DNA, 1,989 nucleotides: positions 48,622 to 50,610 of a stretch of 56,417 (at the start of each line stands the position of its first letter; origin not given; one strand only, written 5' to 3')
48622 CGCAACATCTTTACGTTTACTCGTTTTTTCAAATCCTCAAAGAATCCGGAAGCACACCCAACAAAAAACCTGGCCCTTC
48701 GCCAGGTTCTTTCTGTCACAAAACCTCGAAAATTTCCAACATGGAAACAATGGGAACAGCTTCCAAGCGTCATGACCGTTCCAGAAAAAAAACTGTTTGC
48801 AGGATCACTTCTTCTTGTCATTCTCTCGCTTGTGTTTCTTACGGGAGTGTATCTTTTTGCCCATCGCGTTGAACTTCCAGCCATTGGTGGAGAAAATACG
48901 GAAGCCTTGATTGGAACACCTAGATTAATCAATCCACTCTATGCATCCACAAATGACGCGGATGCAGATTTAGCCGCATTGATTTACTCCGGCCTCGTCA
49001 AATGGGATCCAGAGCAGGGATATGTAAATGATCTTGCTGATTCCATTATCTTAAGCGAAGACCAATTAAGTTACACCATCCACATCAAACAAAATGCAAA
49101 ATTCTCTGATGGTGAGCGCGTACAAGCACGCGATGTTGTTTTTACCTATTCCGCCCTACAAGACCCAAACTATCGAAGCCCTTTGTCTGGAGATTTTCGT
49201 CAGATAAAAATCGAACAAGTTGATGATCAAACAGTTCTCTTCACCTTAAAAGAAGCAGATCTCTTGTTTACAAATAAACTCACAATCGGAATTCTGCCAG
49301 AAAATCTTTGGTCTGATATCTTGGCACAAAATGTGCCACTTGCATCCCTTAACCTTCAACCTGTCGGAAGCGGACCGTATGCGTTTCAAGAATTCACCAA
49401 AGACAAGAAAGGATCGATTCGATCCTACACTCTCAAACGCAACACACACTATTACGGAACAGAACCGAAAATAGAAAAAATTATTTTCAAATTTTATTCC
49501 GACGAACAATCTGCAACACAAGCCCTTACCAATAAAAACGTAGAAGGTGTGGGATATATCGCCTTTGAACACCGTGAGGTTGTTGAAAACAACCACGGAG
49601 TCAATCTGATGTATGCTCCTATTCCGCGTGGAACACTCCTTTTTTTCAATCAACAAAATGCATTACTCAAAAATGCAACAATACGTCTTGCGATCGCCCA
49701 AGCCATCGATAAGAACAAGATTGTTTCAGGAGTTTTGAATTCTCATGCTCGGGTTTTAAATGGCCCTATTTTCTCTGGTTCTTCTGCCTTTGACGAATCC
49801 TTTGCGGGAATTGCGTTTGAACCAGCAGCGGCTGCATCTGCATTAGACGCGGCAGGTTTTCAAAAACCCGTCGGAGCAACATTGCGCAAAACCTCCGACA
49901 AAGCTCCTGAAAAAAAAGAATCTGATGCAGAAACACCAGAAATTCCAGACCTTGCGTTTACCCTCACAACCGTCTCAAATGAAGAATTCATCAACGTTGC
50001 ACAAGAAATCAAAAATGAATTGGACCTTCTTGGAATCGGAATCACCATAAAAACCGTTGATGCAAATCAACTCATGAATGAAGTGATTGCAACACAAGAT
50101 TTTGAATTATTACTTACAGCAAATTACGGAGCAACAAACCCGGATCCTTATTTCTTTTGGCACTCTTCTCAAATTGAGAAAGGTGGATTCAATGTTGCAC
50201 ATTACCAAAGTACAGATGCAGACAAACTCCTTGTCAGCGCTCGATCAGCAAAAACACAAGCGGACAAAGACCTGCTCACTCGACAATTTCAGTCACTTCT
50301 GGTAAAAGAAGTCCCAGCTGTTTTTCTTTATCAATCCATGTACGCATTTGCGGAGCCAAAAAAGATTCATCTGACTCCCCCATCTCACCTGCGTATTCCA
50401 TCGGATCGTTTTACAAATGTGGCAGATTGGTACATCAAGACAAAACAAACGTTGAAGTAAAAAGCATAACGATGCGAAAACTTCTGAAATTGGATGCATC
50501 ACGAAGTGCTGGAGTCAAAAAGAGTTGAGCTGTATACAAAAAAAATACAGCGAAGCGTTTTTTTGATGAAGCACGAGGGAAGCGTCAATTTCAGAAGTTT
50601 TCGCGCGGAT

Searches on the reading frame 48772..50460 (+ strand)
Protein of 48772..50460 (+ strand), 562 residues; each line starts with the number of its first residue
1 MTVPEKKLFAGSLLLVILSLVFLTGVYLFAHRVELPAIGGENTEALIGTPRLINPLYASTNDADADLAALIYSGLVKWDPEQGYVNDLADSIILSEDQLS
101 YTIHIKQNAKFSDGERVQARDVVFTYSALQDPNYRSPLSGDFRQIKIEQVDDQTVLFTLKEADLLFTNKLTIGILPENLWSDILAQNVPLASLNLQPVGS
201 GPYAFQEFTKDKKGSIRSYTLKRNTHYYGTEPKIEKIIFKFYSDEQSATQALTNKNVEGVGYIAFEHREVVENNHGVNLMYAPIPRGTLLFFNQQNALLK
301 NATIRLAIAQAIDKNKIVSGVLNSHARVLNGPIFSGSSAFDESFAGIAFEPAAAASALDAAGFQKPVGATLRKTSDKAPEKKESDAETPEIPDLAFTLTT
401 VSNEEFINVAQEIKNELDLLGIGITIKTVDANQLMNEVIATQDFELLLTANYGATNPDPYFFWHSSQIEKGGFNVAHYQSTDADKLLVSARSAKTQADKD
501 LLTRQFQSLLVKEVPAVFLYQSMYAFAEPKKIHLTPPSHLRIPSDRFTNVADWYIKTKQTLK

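Call 43: search_protein_families(library=pfam, proteins=[window:48772-50460:+], max_evalue=0.001)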
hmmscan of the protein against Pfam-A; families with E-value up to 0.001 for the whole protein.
window:48772-50460:+ (562 aa): 1 family
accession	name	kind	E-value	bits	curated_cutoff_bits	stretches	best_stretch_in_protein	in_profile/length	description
PF00496.27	SBP_bac_5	-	1.1e-66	225.9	32.4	1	84-465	2-360/368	Bacterial extracellular solute-binding proteins, family 5 Middle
